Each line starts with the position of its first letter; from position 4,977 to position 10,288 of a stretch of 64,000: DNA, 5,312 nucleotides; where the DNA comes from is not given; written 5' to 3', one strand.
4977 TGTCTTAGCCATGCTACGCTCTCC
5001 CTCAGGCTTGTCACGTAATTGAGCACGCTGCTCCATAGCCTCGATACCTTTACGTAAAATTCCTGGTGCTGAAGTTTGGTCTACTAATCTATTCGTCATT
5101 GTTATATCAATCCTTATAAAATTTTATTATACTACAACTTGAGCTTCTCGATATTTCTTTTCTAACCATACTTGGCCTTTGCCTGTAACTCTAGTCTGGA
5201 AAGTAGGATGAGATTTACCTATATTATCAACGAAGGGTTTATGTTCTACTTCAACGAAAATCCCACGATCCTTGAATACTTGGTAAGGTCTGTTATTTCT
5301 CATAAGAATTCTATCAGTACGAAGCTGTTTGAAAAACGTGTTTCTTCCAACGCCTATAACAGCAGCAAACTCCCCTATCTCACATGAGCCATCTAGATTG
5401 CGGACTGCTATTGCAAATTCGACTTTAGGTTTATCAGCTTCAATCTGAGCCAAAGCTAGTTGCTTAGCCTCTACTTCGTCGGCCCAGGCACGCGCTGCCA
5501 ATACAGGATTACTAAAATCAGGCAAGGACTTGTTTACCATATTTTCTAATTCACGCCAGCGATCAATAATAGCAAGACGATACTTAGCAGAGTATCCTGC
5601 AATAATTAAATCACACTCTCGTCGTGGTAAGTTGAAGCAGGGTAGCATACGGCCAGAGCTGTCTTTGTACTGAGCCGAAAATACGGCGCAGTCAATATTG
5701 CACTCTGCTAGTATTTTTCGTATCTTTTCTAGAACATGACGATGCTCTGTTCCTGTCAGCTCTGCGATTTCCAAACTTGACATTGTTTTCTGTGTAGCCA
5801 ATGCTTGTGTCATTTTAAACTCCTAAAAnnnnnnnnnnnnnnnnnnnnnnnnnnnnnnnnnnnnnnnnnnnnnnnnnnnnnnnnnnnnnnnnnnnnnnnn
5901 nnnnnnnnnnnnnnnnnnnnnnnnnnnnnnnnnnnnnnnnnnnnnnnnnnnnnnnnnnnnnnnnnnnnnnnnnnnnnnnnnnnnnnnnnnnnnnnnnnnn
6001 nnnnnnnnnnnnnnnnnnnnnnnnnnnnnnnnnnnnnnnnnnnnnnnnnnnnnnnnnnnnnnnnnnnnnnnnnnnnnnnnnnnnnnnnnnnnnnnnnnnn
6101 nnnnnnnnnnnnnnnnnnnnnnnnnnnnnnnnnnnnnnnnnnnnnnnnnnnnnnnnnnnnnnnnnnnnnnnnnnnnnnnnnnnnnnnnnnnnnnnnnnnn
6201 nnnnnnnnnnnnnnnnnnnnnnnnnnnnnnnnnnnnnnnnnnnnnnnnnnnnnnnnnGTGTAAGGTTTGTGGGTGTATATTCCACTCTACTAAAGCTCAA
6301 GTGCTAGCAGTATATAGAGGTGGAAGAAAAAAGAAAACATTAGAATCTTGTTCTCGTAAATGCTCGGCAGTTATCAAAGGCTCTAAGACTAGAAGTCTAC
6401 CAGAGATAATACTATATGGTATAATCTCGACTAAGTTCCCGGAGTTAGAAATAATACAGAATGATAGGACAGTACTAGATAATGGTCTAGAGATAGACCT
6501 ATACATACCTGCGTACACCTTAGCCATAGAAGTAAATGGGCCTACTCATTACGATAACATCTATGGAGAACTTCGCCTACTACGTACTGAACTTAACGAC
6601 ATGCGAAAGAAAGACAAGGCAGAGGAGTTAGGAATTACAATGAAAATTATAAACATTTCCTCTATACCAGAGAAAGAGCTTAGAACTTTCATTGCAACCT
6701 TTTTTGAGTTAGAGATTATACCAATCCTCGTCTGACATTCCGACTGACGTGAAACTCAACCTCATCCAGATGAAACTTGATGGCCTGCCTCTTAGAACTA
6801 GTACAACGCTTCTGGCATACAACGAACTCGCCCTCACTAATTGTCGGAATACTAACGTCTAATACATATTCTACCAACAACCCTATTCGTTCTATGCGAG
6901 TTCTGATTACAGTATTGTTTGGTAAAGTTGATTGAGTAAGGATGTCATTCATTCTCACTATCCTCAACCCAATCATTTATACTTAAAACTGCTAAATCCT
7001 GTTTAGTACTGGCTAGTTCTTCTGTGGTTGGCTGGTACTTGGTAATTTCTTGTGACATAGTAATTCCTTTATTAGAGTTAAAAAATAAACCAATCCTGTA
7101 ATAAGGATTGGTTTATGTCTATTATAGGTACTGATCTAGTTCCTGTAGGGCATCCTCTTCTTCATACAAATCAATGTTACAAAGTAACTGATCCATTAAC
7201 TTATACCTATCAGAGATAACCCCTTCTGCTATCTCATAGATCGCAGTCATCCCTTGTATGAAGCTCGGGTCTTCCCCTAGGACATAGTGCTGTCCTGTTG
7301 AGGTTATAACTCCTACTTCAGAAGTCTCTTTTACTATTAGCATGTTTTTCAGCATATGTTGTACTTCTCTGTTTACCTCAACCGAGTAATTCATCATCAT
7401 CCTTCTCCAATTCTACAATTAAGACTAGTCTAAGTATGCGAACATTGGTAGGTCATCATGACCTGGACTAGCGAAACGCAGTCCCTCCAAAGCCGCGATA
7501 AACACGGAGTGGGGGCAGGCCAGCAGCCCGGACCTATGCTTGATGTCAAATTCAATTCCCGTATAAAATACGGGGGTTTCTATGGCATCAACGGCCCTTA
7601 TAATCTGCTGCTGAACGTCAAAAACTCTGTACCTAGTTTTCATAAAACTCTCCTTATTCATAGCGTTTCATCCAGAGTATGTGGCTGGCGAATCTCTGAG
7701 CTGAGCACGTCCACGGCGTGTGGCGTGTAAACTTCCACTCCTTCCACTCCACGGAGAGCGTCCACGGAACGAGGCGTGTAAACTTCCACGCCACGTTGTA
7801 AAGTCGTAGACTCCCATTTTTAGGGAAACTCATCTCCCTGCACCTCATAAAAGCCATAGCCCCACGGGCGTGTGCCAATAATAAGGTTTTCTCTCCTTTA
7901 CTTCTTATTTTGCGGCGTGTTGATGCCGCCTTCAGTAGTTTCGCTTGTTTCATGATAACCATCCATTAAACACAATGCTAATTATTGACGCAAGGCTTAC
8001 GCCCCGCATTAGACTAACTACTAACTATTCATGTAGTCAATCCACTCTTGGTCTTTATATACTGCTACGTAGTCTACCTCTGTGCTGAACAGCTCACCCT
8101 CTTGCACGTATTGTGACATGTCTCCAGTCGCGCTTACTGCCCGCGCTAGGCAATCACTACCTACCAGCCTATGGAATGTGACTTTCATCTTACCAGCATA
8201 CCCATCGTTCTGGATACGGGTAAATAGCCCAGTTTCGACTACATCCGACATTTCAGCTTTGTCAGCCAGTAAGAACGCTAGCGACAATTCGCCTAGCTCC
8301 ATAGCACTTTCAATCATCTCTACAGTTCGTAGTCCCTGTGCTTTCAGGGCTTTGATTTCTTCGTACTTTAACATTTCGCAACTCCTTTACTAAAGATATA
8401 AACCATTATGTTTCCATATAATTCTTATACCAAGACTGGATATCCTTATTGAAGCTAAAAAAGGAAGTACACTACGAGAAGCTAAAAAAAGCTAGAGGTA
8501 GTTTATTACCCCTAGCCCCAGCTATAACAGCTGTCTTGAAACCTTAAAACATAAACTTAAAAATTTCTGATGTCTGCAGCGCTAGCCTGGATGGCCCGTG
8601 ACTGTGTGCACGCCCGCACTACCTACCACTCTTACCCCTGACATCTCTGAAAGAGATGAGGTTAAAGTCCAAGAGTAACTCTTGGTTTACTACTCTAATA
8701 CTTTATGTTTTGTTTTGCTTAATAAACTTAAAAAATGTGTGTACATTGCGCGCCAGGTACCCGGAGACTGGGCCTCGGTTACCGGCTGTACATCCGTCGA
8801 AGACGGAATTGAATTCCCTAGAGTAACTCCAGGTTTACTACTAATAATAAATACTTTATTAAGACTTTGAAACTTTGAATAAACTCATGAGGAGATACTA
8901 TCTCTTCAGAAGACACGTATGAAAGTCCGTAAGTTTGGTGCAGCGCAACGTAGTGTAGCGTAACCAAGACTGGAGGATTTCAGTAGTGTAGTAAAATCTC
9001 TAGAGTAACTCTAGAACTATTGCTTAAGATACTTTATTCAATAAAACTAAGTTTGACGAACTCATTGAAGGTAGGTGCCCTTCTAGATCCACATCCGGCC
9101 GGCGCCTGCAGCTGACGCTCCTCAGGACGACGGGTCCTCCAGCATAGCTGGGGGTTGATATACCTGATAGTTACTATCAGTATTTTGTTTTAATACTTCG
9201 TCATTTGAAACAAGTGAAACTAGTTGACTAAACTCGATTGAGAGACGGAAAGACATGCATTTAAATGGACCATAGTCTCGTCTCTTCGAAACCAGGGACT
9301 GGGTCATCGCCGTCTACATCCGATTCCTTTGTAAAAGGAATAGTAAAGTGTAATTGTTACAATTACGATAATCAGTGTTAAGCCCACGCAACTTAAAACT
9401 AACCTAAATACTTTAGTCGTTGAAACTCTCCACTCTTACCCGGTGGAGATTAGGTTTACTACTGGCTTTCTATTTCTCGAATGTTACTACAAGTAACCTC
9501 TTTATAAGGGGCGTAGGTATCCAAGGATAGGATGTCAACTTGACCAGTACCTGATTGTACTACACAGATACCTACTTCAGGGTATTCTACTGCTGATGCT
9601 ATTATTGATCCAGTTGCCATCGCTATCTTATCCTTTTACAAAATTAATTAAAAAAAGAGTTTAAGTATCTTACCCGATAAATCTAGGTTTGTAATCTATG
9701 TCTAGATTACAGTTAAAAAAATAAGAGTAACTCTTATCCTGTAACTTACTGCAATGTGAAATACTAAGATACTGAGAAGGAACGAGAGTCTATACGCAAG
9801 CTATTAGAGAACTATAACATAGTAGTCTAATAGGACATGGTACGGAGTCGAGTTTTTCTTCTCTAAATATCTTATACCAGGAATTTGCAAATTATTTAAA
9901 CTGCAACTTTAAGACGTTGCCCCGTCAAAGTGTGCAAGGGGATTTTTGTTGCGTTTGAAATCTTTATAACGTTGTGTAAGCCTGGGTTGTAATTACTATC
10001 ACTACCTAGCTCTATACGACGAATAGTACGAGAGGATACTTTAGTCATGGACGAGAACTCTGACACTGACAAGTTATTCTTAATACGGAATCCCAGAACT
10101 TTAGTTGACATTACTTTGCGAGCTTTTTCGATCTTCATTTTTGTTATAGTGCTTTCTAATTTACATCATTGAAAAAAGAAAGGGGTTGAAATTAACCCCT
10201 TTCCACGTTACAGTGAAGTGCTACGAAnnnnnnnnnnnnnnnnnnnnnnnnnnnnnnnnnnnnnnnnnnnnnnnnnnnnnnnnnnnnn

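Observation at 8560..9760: Operator-like palindrome array and GC-rich hairpin blocks in a 1.4-kb ORF-poor island next to an XRE-type regulator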

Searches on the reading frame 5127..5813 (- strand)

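Call 12: search_protein_families(library=phrogs, proteins=[window:5127-5813:-], max_evalue=0.001)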
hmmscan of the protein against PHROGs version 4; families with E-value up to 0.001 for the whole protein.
window:5127-5813:- (228 aa): 11 families
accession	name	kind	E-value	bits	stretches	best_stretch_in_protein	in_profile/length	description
phrog_63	-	transcription regulation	1.5e-57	196.9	1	6-224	128-359/431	anti-repressor Ant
phrog_8235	-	transcription regulation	2.1e-20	74.3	1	8-96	10-108/219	anti-repressor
phrog_130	-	transcription regulation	2.6e-20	73.9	1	102-225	276-412/480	anti-repressor Ant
phrog_10324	-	transcription regulation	1.5e-16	61.9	1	8-96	3-97/205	anti-repressor Ant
phrog_9438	-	transcription regulation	8e-14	52.5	1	123-225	4-115/121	anti-repressor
phrog_4936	-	transcription regulation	3.5e-13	51.1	1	7-123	11-153/257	transcriptional regulator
phrog_2657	-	transcription regulation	7.2e-09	36.3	1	10-94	23-115/243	transcriptional regulator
phrog_373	-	transcription regulation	5.8e-08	33.4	1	8-98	97-193/373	anti-repressor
phrog_5689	-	unknown function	8.8e-08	33.5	1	149-220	8-78/91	-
phrog_821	-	transcription regulation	3.5e-06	27.7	1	8-91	161-249/324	transcriptional regulator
phrog_518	-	transcription regulation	0.00011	22.8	1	10-76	23-90/268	Rha-like transcriptional regulator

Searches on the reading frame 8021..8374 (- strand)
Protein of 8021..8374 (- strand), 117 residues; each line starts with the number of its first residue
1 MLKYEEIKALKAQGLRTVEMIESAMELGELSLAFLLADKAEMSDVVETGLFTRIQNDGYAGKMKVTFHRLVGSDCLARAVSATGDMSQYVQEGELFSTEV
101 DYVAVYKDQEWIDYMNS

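Call 12: search_protein_families(library=phrogs, proteins=[window:8021-8374:-], max_evalue=0.001)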
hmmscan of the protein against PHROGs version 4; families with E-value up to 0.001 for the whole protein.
window:8021-8374:- (117 aa): 0 families

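Call 15: search_dna_similar(query=window:8021-8374:-, collection=phages, mode=protein, max_evalue=0.01, max_rows=15)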
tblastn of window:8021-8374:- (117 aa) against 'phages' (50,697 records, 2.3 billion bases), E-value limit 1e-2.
No match.

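Call 16: find_related_loci(query=window:8021-8374:-, collection=viral_contigs, flank=10000)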
Query window:8021-8374:- (117 aa) in viral_contigs; peptide patterns used: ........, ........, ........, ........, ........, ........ (x = any residue, [..] = any of these).
5 stretches matched a pattern, but none encodes a relative of the query by tblastn (E <= 1e-3).

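Call 17: find_encoding_contigs(protein=window:8021-8374:-, flank=10000, max_places=10)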
Protein window:8021-8374:- (117 aa): 7 contigs read that carry it; 6 places shown.
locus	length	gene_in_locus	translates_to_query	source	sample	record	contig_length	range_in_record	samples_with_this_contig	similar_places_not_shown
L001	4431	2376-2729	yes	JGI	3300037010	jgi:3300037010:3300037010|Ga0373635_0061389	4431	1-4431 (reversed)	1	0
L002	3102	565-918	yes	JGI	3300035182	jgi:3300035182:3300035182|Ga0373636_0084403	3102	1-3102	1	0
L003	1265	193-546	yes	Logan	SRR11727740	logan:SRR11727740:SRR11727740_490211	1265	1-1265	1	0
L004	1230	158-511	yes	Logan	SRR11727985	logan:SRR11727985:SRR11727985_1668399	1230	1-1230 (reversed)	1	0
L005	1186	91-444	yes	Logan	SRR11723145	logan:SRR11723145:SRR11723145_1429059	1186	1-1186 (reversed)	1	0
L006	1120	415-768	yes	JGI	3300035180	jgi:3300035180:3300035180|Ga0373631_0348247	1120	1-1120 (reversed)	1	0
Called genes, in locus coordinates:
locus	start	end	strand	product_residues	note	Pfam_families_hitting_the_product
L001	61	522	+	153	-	-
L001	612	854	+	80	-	PF12844:HTH_19 (weak), PF01381:HTH_3 (weak)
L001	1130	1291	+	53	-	-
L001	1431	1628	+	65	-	-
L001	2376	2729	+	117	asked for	-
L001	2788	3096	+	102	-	-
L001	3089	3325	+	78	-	-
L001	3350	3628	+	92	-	-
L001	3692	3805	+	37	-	-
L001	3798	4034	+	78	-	-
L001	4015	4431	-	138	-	?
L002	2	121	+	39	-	?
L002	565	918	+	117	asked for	-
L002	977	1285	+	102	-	-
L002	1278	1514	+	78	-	-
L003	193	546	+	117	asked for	-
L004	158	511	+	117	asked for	-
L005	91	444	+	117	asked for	-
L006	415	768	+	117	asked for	-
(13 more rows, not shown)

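Call 64: search_protein_families(library=pfam, proteins=[window:8021-8374:-], max_evalue=0.01)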
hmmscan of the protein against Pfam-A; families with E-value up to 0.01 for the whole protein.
window:8021-8374:- (117 aa): 0 families

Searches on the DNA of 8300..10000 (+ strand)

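Call 7: search_dna_similar(query=window:8380-9900:+, collection=phages, mode=near, max_rows=30)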
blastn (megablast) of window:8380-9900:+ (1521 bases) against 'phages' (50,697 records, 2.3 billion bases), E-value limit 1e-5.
No match.

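Call 10: search_dna_similar(query=window:8380-9900:+, collection=phages, mode=distant, max_rows=30)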
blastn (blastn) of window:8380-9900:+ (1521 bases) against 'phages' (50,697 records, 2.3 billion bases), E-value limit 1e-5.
No match.

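Call 14: search_rna_families(source=window, start=8300, end=10000, threshold=evalue, max_evalue=10, show_alignments=3)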
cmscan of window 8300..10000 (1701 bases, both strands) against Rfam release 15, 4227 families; matches with E-value up to 10: 4.
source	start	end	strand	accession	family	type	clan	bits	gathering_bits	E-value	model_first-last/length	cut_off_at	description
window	8882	8936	+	RF00271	SNORD60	Gene; snRNA; snoRNA; CD-box;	CL00066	23.1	42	0.16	1-83/83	no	Small nucleolar RNA SNORD60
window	8754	8845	+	RF02341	ncrMT1302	Gene; sRNA;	-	17.1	45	3.7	1-109/109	no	Mycobacterium sRNA ncrMT1302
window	9050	9087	-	RF01519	CC0196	Gene; sRNA;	-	14.4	35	3.8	1-58/58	no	Caulobacter sRNA CC0196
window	9800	9911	+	RF00447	IRES_Kv1_4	Cis-reg; IRES;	-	12.1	100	8.7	1-259/259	no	Voltage-gated potassium-channel Kv1.4 IRES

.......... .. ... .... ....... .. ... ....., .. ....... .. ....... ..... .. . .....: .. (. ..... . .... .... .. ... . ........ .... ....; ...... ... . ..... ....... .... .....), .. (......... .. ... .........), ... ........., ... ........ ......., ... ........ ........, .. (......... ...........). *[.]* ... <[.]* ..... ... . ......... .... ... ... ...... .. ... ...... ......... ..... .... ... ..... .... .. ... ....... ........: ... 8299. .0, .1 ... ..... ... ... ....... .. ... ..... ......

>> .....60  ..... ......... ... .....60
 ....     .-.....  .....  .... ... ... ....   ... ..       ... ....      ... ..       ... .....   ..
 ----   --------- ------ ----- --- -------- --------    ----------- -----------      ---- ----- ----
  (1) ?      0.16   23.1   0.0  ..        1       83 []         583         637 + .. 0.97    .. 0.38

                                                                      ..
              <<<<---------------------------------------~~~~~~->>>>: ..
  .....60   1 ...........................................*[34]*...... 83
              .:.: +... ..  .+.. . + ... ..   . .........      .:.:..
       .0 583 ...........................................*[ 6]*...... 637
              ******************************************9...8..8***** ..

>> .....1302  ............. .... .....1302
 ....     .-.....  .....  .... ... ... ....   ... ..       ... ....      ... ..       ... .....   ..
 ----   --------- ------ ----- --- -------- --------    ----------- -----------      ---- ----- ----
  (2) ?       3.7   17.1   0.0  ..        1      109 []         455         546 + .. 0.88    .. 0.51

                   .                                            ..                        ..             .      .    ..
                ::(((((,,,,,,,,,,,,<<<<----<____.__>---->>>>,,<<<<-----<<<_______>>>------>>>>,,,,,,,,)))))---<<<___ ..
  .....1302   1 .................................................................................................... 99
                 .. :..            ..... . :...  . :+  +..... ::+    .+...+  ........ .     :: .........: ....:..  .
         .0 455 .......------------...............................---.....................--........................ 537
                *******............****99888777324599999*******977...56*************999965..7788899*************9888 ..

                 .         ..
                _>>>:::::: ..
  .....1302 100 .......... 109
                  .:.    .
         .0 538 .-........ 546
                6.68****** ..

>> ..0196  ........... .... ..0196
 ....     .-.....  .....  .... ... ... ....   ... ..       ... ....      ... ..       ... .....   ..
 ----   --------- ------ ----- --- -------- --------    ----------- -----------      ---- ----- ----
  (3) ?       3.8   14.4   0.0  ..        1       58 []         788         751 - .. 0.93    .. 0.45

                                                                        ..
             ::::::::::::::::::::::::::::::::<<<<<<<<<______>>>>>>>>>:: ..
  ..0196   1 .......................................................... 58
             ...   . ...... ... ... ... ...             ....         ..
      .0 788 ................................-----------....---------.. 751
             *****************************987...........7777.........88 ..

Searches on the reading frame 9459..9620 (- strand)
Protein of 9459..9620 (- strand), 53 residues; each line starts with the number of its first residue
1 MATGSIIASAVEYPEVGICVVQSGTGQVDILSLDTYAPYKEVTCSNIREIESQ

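Call 64: search_protein_families(library=pfam, proteins=[window:9459-9620:-], max_evalue=0.01)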
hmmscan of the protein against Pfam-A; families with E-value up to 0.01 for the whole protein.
window:9459-9620:- (53 aa): 0 families

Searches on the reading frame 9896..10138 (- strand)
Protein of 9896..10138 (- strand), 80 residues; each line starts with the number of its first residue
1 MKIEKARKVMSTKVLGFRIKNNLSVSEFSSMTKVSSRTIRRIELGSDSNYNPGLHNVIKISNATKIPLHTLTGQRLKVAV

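Call 12: search_protein_families(library=phrogs, proteins=[window:9896-10138:-], max_evalue=0.001)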
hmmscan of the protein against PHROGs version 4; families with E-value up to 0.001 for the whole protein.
window:9896-10138:- (80 aa): 2 families
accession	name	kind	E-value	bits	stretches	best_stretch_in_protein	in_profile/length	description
phrog_8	-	transcription regulation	4.7e-06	27.3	1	8-74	75-138/346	transcriptional regulator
phrog_3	-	transcription regulation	9.1e-06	26.7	1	4-67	83-141/430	transcriptional repressor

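Call 18: find_encoding_contigs(protein=window:9896-10138:-, flank=10000, max_places=10)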
Protein window:9896-10138:- (80 aa): 9 contigs read that carry it; 7 places shown.
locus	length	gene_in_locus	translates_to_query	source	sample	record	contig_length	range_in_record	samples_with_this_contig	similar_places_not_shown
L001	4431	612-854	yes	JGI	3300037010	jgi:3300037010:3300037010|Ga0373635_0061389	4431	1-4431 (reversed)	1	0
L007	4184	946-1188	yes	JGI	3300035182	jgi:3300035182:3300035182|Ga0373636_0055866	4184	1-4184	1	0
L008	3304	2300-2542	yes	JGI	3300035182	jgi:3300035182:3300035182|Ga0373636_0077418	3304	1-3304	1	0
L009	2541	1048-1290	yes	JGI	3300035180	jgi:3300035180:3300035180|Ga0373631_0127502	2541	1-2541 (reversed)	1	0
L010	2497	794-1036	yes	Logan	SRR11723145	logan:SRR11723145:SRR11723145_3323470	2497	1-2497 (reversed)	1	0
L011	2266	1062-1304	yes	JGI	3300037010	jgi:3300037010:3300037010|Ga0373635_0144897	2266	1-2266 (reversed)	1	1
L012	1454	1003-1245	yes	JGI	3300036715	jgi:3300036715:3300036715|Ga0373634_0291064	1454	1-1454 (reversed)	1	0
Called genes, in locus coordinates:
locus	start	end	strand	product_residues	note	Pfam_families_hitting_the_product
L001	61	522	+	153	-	-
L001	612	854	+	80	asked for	PF12844:HTH_19 (weak), PF01381:HTH_3 (weak)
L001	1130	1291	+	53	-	-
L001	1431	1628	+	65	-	-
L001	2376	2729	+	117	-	-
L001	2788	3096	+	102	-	-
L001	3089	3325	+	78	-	-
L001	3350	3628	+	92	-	-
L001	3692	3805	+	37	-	-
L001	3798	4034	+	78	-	-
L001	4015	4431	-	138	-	?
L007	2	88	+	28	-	?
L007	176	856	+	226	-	-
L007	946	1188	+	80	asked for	PF12844:HTH_19 (weak), PF01381:HTH_3 (weak)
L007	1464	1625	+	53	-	-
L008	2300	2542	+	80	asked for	PF12844:HTH_19 (weak), PF01381:HTH_3 (weak)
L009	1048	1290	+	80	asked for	PF12844:HTH_19 (weak), PF01381:HTH_3 (weak)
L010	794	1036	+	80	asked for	PF12844:HTH_19 (weak), PF01381:HTH_3 (weak)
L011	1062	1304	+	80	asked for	PF12844:HTH_19 (weak), PF01381:HTH_3 (weak)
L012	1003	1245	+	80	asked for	PF12844:HTH_19 (weak), PF01381:HTH_3 (weak)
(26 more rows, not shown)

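Call 21: find_related_loci(query=window:9896-10138:-, collection=viral_contigs, flank=10000)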
Query window:9896-10138:- (80 aa) in viral_contigs; peptide patterns used: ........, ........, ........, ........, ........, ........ (x = any residue, [..] = any of these).
41 stretches matched a pattern, but none encodes a relative of the query by tblastn (E <= 1e-3).

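Call 23: find_homologous_proteins(query=window:9896-10138:-, max_evalue=0.001)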
Query window:9896-10138:- (80 aa): 1 proteins with E <= 0.001 among 2 candidates.
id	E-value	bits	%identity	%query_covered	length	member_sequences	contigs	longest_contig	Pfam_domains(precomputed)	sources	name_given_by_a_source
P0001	2.2e-42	159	100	100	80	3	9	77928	PF12844.14,PF01381.29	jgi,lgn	jgi:transcriptional regulator with XRE-family HTH domain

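Call 64: search_protein_families(library=pfam, proteins=[window:9896-10138:-], max_evalue=0.01)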
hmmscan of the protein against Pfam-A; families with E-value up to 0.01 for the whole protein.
window:9896-10138:- (80 aa): 3 families
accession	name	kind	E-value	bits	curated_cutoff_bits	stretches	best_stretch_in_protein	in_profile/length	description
PF01381.28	HTH_3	-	7.6e-07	29.5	23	1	18-69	5-53/55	Helix-turn-helix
PF12844.13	HTH_19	-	3e-06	27.5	30.2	1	18-70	8-57/64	Helix-turn-helix domain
PF13413.12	HTH_25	-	8.8e-05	22.7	24.6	1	18-45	6-33/62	Helix-turn-helix domain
